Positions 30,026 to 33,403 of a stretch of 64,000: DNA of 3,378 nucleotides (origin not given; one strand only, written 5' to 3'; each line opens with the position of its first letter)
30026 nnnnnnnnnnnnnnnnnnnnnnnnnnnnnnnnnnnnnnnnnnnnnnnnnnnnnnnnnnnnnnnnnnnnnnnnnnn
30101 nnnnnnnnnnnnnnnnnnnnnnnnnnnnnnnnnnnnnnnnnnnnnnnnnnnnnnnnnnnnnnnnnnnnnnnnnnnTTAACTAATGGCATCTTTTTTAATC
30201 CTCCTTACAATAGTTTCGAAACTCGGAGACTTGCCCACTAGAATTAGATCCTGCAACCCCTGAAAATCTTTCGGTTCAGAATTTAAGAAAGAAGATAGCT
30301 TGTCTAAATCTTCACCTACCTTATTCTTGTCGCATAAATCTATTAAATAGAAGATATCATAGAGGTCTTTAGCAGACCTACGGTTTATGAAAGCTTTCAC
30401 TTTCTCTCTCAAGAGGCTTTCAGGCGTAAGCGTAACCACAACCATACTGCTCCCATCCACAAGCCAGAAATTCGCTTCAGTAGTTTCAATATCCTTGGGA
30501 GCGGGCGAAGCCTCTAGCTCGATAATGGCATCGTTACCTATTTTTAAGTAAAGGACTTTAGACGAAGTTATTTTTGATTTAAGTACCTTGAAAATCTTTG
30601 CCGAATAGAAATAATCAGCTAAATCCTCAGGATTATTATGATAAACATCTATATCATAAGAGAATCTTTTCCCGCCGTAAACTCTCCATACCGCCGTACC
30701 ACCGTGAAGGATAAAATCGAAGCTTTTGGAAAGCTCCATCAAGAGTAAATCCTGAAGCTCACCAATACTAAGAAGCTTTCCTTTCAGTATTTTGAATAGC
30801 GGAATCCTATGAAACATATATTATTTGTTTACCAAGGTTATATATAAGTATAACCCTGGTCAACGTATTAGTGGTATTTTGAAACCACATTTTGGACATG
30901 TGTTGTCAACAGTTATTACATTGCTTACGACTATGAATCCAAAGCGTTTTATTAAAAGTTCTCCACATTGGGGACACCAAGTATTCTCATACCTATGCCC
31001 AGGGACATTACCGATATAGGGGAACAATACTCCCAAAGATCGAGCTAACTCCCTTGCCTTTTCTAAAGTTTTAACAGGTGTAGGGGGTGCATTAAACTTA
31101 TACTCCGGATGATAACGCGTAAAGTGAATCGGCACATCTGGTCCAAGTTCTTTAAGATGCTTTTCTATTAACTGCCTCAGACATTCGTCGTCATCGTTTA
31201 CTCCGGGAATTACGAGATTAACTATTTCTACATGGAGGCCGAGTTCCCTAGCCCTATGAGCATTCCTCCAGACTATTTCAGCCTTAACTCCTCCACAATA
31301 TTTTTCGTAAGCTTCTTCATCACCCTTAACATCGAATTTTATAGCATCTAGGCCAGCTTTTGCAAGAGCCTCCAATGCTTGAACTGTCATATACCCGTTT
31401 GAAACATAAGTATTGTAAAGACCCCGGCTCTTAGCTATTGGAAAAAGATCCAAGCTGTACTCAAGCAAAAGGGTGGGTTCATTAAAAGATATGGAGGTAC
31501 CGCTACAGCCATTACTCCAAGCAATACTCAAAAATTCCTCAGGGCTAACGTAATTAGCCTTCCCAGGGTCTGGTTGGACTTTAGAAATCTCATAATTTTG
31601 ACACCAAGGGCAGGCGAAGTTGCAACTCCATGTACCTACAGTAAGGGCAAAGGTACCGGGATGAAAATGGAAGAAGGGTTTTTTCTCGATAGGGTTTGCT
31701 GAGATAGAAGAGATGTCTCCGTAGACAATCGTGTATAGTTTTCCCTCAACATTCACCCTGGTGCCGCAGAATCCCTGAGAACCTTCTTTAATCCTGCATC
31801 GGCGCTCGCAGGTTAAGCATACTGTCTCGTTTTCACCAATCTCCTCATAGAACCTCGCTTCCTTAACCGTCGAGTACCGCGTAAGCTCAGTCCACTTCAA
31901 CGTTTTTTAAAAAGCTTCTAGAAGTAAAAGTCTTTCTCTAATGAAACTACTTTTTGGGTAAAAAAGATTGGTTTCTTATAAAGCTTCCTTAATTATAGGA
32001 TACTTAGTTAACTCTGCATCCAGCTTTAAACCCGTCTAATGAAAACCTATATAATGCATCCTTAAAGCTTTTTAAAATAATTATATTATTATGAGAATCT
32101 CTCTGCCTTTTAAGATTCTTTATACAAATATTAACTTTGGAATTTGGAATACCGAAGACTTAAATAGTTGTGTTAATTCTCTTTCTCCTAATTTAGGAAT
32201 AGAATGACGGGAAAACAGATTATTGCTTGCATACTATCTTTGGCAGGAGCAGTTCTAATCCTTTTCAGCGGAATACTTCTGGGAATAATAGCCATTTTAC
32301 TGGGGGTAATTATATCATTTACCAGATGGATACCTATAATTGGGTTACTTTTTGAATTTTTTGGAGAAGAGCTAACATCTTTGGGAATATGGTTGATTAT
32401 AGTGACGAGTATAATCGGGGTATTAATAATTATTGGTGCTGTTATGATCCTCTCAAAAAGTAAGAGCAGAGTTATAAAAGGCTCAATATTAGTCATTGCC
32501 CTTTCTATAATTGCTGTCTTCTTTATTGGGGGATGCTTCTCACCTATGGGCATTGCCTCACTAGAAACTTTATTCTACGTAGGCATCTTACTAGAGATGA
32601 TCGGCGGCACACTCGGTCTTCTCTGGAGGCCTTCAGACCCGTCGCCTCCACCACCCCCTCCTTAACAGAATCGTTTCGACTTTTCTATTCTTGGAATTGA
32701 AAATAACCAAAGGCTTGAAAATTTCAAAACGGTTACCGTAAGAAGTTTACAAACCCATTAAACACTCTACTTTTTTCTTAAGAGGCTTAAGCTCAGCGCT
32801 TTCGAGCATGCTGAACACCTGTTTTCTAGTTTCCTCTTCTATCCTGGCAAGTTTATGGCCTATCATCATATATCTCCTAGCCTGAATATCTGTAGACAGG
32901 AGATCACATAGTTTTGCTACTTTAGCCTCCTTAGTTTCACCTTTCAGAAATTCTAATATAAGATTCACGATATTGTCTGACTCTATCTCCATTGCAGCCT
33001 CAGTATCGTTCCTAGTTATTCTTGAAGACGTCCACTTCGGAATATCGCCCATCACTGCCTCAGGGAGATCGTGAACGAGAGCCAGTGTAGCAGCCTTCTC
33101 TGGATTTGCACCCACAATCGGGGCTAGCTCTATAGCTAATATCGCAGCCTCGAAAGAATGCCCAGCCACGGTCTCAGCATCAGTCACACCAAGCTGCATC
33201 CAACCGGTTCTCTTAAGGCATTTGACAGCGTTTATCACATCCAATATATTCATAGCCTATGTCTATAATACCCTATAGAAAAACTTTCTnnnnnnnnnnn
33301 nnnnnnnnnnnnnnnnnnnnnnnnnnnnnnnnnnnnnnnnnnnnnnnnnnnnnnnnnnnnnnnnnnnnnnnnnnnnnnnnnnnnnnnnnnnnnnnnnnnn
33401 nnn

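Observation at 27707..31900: Accessory islet with decayed genes, an AbiEi/AbiEii-like pair in inverted order, an MBL hydrolase and a radical SAM enzyme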

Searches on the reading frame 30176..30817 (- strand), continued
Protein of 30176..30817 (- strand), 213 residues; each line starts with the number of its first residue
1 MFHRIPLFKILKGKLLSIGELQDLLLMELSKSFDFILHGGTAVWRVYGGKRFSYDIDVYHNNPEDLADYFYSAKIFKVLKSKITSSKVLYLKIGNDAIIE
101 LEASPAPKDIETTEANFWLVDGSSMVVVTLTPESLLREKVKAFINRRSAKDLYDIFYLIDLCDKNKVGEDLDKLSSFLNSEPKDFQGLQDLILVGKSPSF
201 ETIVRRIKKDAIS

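Call 48: fold_search(model_id=the predicted structure, library=pdb)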
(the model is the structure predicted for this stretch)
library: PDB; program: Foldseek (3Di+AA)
matches with E <= 10: 925; with E <= 0.001: 11
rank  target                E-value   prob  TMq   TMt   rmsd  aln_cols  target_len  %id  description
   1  4o8s                  3.6e-07  1.00  0.67  0.62   4.8       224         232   20  Crystal structure of JHP933 from Helicobacter pylori (released 2014-09-10)
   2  4ok0_B                7.2e-07  1.00  0.67  0.63   4.8       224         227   20  Crystal structure of putative nucleotidyltransferase from H. pylori (released 2014-04-09)
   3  4ok0_A                8.6e-07  1.00  0.66  0.63   4.9       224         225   20  Crystal structure of putative nucleotidyltransferase from H. pylori (released 2014-04-09)
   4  5uvd                  1.8e-06  1.00  0.50  0.49   8.0       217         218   18  Crystal structure of an antigenic nucleotidyltransferase-like protein from Paracoccidioides brasiliensis (released 2018-01-31)
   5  8an4_A                3.5e-06  1.00  0.52  0.56   8.2       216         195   16  MenT1 toxin (rv0078a) from Mycobacterium tuberculosis H37Rv (released 2023-08-02)
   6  6j7n                  4.4e-06  1.00  0.57  0.44   7.2       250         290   12  Crystal structure of toxin TglT (unusual type guanylyltransferase-like toxin, Rv1045) mutant D82A co-expressed with TakA (released 2020-05-13)
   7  8an5_A                6.2e-06  1.00  0.51  0.55   7.7       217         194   18  MenAT1 toxin-antitoxin complex (rv0078a-rv0078b) from Mycobacterium tuberculosis H37Rv (released 2023-08-02)
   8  8an4_B                1.9e-05  1.00  0.47  0.52   5.2       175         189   19  MenT1 toxin (rv0078a) from Mycobacterium tuberculosis H37Rv (released 2023-08-02)
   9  4fo1_A                6.3e-04  1.00  0.43  0.55  10.2       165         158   16  Crystal structure of lincosamide antibiotic adenylyltransferase LnuA, apo (released 2012-07-04)
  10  8exe_A                6.7e-04  0.77  0.21  0.17  14.0       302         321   12  Crystal structure of human FAM46A-BCCIPa complex at 3.5 angstrom resolution (released 2023-03-15)
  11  4x4w_B                9.4e-04  0.98  0.38  0.25   8.7       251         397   15  Crystal structure of the full-length human mitochondrial CCA-adding enzyme (released 2015-02-11)
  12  2ewr                  1.2e-03  1.00  0.40  0.52  10.8       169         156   12  Crystal structure of a putative nucleotidyltransferase (tm1012) from Thermotoga maritima at 1.60 A resolution (released 2005-12-06)
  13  1ou5_A                1.9e-03  0.99  0.40  0.30   8.0       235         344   16  Crystal structure of human CCA-adding enzyme (released 2003-05-06)
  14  4x4w_A                2.5e-03  0.96  0.38  0.25   8.5       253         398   14  Crystal structure of the full-length human mitochondrial CCA-adding enzyme (released 2015-02-11)
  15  6w38_A                2.5e-03  0.63  0.23  0.18  14.2       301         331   11  Crystal structure of the FAM46C/Plk4 complex (released 2020-05-06)
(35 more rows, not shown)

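Call 52: find_related_loci(query=A1, collection=viral_contigs, flank=6000)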
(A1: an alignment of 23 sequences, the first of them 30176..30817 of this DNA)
Query A1 (213 aa) in viral_contigs; peptide patterns used: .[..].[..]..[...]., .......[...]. (x = any residue, [..] = any of these).
70 stretches matched a pattern, but none encodes a relative of the query by tblastn (E <= 1e-3).

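Call 53: search_dna_similar(query=window:30176-30817:-, collection=plasmids, mode=protein, max_evalue=0.001, max_rows=15)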
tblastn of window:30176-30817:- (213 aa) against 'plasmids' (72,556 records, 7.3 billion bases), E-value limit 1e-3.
No match.

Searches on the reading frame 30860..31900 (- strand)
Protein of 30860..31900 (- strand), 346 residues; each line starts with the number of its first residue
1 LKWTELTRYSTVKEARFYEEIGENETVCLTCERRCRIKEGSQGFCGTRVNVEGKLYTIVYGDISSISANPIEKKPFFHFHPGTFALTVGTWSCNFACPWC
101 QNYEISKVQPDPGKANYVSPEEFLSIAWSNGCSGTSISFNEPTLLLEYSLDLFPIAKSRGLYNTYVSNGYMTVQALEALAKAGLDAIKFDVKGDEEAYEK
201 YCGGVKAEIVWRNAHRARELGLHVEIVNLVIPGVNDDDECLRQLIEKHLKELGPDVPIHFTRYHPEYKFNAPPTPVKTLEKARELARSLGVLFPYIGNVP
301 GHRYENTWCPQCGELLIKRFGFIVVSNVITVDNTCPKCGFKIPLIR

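Call 4: search_protein_families(library=padloc, proteins=[window:30860-31900:-], max_evalue=0.1)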
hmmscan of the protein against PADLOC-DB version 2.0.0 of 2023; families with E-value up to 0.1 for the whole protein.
window:30860-31900:- (346 aa): 2 families
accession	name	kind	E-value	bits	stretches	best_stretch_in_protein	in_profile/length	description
PDLC02904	pVip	-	0.00079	17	1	92-247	12-164/262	Viperins associated with kinases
PDLC02903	pVip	-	0.0013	16.3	1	92-206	9-115/257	Viperins not associated with kinases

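Call 6: search_protein_families(library=pfam, proteins=[window:30860-31900:-], max_evalue=0.1)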
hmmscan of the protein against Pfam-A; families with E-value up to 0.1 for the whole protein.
window:30860-31900:- (346 aa): 3 families
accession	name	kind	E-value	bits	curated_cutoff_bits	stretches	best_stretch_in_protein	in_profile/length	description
PF04055.27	Radical_SAM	-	7e-24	85.3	29.5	1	93-238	7-158/166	Radical SAM superfamily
PF01396.24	Zn_ribbon_Top1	-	0.0016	18.6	32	0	309-321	4-16/39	Topoisomerase DNA binding C4 zinc finger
PF07754.17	HVO_2753_ZBP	-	0.0016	18.6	33.2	1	299-339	9-46/46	Small zinc finger protein HVO_2753-like, Zn-binding pocket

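Call 7: search_protein_families(library=ncbifam, proteins=[window:30860-31900:-], max_evalue=0.1)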
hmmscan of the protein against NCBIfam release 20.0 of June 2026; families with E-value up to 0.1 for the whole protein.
window:30860-31900:- (346 aa): 22 families
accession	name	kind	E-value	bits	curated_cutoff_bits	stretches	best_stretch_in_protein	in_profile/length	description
TIGR04337.1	AmmeMemoSam_rS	hypoth_equivalog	4.7e-79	265.8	220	1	16-343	2-330/349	AmmeMemoRadiSam system radical SAM enzyme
NF048010.1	SfplDhtActHpsHDes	equivalog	3.7e-11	42.4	430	1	128-264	128-264/298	(2S)-3-sulfopropanediol dehydratase activating enzyme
TIGR04041.1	activase_YjjW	hypoth_equivalog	8.7e-11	41.7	250.2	1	118-265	93-240/276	YjjW family glycine radical enzyme activase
TIGR02495.1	NrdG2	equivalog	2.4e-10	40.1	131.15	1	81-239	14-172/193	anaerobic ribonucleoside-triphosphate reductase activating protein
TIGR02494.1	PFLE_PFLC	subfamily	5.3e-10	39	174.35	1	128-264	120-255/293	glycyl-radical enzyme activating protein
TIGR02493.1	PFLA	equivalog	1.7e-08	34.2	231.75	1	91-246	23-181/235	pyruvate formate-lyase-activating protein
TIGR04395.1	cutC_activ_rSAM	equivalog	7.8e-08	31.9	360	1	133-246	131-243/309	choline TMA-lyase-activating enzyme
TIGR02668.1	moaA_archaeal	equivalog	9.5e-08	31.4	325.25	1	90-250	17-175/303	GTP 3',8-cyclase MoaA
NF043069.1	T4HPD_activ_SAM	equivalog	4.9e-06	26.1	425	1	132-264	124-254/299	trans-4-hydroxy-L-proline dehydratase activase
TIGR02109.1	PQQ_syn_pqqE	equivalog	1.3e-05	24.3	381.35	1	90-231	14-154/358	pyrroloquinoline quinone biosynthesis protein PqqE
TIGR02666.1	moaA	equivalog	2.3e-05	23.6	284.05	1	92-238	19-172/336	GTP 3',8-cyclase MoaA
NF045646.2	rSAM_Se_TrsS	equivalog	2.4e-05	23.1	490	1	89-250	92-253/441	radical SAM (seleno)protein TrsS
NF001199.0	PRK00164.2-1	equivalog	3.1e-05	23.3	231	1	90-238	19-167/308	GTP 3',8-cyclase MoaA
NF048008.1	SfplDhtActHpfHKleb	equivalog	4.4e-05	22.9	500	1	132-253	127-247/308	(2S)-3-sulfopropanediol dehydratase activating enzyme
NF011481.0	PRK14890.1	equivalog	7.5e-05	22.7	61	1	305-343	26-61/61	putative Zn-ribbon RNA-binding protein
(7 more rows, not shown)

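Call 26: find_homologous_proteins(query=window:30860-31900:-, max_evalue=1e-60)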
Query window:30860-31900:- (346 aa): 6442 proteins with E <= 1e-60 among 8000 candidates; the best 120 are listed.
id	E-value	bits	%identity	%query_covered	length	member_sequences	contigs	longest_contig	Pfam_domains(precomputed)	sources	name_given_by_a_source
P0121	8.4e-243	823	100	100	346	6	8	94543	PF04055.28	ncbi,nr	ncbi:MAG: AmmeMemoRadiSam system radical SAM enzyme [Thermoproteota archaeon]|nr:AmmeMemoRadiSam sys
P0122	4.9e-222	755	91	100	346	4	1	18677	PF07754.18,PF04055.28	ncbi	ncbi:MAG: AmmeMemoRadiSam system radical SAM enzyme [Thermoproteota archaeon]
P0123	1.3e-204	697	82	99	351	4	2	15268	PF04055.28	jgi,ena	jgi:pyruvate formate lyase activating enzyme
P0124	6.2e-204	695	84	98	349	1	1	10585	PF04055.28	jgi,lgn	-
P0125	3.6e-203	693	81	99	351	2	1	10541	PF04055.28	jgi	-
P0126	1.1e-202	691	80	99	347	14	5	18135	PF04055.28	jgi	jgi:pyruvate formate lyase activating enzyme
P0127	4.3e-200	682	82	99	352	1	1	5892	PF04055.28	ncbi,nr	ncbi:MAG: AmmeMemoRadiSam system radical SAM enzyme, partial [Nitrososphaerota archaeon]|nr:AmmeMemo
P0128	9.9e-199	678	81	71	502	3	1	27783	PF04055.28,PF14890.12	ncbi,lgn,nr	ncbi:MAG: radical SAM protein [Candidatus Brockarchaeota archaeon]|nr:radical SAM protein [Candidatu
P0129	1.0e-198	678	79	99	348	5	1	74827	PF04055.28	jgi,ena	-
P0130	2.3e-196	670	81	99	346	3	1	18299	PF04055.28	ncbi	ncbi:MAG: AmmeMemoRadiSam system radical SAM enzyme [Thermoproteota archaeon]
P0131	1.8e-194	664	78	99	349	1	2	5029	PF04055.28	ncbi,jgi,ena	-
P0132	2.2e-193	660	78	99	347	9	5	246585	PF04055.28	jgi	jgi:pyruvate formate lyase activating enzyme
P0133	4.5e-192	656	78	99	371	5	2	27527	PF04055.28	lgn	-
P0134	1.7e-191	654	79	97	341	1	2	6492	PF04055.28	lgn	-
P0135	2.9e-189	647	79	97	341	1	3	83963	PF04055.28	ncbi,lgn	ncbi:MAG: AmmeMemoRadiSam system radical SAM enzyme [Thermoproteota archaeon]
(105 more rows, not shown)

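Call 27: find_encoding_contigs(protein=P0123, flank=7000, max_places=1)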
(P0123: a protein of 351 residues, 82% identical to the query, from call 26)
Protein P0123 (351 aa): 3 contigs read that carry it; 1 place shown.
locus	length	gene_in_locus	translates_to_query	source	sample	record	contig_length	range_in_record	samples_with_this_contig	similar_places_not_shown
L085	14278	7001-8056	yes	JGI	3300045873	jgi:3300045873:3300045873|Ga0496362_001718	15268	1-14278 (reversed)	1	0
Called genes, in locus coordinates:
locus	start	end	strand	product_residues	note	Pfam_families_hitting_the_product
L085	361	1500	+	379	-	PF00465:Fe-ADH, PF13685:Fe-ADH_2, PF25137:ADH_Fe_C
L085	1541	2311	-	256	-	PF00892:EamA, PF03151:TPT (weak), PF00892:EamA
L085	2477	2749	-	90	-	-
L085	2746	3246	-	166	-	PF01592:NifU_N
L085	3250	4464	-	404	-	PF00266:Aminotran_5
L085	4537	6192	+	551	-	PF00728:Glyco_hydro_20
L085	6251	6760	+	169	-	PF12917:YfbR-like, PF13023:HD_3, PF01966:HD (weak)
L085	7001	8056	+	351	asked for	PF04055:Radical_SAM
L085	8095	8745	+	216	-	PF08843:AbiEii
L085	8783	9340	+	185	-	-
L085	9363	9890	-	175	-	PF00753:Lactamase_B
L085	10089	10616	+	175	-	-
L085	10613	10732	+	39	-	-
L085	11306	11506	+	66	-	PF14947:HTH_45 (weak)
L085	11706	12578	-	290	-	PF01988:VIT1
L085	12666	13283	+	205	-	PF01596:Methyltransf_3, PF13578:Methyltransf_24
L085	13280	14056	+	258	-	PF14512:TM1586_NiRdase (faint), PF00881:Nitroreductase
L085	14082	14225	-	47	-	-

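Call 28: find_encoding_contigs(protein=P0129, flank=7000, max_places=1)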
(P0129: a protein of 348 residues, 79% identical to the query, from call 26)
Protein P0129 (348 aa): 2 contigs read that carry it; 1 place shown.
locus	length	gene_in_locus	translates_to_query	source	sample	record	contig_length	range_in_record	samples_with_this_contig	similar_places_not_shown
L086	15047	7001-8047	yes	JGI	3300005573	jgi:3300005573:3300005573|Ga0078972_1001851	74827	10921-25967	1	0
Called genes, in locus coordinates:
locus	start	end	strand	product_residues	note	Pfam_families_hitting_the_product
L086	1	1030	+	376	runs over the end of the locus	PF00465:Fe-ADH, PF13685:Fe-ADH_2, PF25137:ADH_Fe_C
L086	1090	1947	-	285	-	PF00892:EamA, PF03151:TPT (weak), PF00892:EamA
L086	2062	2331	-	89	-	-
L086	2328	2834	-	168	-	PF01592:NifU_N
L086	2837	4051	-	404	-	PF00266:Aminotran_5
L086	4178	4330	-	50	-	-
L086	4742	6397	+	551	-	PF00728:Glyco_hydro_20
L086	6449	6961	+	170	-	PF12917:YfbR-like, PF13023:HD_3, PF01966:HD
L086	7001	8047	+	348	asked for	PF04055:Radical_SAM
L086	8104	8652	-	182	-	PF00753:Lactamase_B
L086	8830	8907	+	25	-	-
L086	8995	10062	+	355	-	PF01208:URO-D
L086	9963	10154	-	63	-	-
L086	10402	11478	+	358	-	PF01208:URO-D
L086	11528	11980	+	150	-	-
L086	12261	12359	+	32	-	-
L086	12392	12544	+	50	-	-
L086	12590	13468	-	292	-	PF01988:VIT1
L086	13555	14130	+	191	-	PF01596:Methyltransf_3 (weak), PF13578:Methyltransf_24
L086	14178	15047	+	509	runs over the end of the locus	PF01568:Molydop_binding (faint), PF02885:Glycos_trans_3N, PF00591:Glycos_transf_3, PF07831:PYNP_C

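Call 29: find_encoding_contigs(protein=P0132, flank=7000, max_places=1)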
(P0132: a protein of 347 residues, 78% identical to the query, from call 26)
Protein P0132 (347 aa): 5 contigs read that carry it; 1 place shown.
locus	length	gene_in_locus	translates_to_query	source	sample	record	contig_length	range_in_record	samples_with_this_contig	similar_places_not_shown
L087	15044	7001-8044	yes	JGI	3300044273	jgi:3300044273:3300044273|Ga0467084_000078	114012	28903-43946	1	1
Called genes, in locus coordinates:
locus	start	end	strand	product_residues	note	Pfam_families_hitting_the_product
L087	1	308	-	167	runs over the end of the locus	PF01592:NifU_N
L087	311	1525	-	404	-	PF00266:Aminotran_5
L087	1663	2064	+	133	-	-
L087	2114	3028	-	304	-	PF00583:Acetyltransf_1, PF13527:Acetyltransf_9 (faint), PF13673:Acetyltransf_10 (faint), PF13508:Acetyltransf_7 (weak), PF00583:Acetyltransf_1, PF13508:Acetyltransf_7 (weak)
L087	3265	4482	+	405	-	PF00291:PALP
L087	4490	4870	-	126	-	PF01042:Ribonuc_L-PSP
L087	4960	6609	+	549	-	PF00728:Glyco_hydro_20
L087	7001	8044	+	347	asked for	PF04055:Radical_SAM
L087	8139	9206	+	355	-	PF01208:URO-D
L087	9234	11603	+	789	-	PF00923:TAL_FSA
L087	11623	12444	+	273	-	PF01261:AP_endonuc_2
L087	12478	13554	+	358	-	PF01208:URO-D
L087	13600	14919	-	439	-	PF13660:DUF4147, PF05161:MOFRL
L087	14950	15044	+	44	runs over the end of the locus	-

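Call 30: find_encoding_contigs(protein=P0135, flank=7000, max_places=1)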
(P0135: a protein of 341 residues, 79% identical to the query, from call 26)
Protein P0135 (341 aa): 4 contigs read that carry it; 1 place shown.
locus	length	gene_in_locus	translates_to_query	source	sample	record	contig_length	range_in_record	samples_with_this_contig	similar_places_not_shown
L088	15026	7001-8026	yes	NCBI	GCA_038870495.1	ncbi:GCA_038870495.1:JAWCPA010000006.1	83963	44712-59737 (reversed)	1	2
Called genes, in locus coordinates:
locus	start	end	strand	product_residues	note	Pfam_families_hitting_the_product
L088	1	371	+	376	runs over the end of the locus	PF00465:Fe-ADH, PF13685:Fe-ADH_2, PF25137:ADH_Fe_C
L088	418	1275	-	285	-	PF00892:EamA, PF03151:TPT (weak), PF00892:EamA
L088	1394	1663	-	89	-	-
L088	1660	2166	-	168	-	PF01592:NifU_N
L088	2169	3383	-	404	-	PF00266:Aminotran_5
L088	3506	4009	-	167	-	-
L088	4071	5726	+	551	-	PF00728:Glyco_hydro_20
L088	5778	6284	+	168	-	PF12917:YfbR-like, PF13023:HD_3, PF01966:HD (weak)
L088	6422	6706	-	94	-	PF19609:DUF6114 (faint)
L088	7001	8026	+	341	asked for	PF04055:Radical_SAM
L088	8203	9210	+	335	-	PF01208:URO-D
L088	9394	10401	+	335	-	PF01208:URO-D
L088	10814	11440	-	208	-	PF00753:Lactamase_B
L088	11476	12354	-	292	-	PF02915:Rubrerythrin (faint), PF01988:VIT1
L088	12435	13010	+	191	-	PF01596:Methyltransf_3 (weak), PF13578:Methyltransf_24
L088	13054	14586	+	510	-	PF02885:Glycos_trans_3N, PF00591:Glycos_transf_3, PF07831:PYNP_C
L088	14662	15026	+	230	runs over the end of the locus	PF08534:Redoxin, PF00578:AhpC-TSA, PF10417:1-cysPrx_C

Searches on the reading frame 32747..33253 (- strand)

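Call 6: search_protein_families(library=pfam, proteins=[window:32747-33253:-], max_evalue=0.1)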
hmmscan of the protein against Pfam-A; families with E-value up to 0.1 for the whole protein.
window:32747-33253:- (168 aa): 4 families
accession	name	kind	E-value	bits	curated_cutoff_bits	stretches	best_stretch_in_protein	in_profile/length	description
PF13023.12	HD_3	-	1.2e-19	71.3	22.5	1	9-128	3-134/165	HD domain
PF12917.13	YfbR-like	-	4.4e-11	43.2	25.9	1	5-92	4-94/182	5'-deoxynucleotidase YfbR-like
PF01966.28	HD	-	1.2e-08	35.6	22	1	29-121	1-115/116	HD domain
PF08668.18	HDOD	-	0.0087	16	22.9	1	22-81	88-148/196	HDOD domain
